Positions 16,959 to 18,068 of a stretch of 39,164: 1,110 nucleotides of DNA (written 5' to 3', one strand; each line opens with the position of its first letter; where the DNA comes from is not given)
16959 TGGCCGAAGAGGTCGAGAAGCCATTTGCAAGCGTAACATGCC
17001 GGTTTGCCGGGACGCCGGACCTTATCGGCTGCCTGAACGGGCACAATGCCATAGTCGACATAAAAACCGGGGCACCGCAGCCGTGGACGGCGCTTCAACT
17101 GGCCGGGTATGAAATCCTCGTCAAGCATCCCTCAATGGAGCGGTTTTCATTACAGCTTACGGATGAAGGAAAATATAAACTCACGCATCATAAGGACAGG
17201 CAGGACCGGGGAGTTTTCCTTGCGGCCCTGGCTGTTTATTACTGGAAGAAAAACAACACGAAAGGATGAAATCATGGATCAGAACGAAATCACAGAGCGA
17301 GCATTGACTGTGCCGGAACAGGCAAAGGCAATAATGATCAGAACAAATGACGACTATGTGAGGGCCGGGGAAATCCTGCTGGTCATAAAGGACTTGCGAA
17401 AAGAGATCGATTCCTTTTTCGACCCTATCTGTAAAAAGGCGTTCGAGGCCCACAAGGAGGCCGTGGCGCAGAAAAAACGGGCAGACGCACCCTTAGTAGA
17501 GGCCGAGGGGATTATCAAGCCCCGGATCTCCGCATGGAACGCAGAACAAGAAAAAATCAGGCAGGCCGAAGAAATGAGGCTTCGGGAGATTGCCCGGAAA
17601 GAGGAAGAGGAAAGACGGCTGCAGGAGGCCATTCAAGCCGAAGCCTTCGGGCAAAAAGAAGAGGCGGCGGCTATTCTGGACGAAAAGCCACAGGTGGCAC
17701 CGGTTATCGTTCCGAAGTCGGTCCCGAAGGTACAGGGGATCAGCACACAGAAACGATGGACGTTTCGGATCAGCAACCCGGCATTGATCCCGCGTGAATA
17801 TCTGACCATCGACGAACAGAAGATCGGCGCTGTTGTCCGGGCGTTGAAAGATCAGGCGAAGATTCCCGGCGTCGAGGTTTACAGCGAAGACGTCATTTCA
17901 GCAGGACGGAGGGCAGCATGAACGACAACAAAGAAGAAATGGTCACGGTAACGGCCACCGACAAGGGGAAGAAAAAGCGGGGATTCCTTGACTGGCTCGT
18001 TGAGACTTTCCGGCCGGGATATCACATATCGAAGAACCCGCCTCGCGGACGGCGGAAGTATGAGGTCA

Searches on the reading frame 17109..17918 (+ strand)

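Call 26: search_protein_families(library=phrogs, proteins=[window:17109-17918:+], max_evalue=0.001)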
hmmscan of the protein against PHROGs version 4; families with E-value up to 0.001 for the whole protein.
window:17109-17918:+ (270 aa): 1 family
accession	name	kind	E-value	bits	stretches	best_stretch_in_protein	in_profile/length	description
phrog_10477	-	DNA, RNA and nucleotide metabolism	2.8e-24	87.4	1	49-262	13-241/243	exonuclease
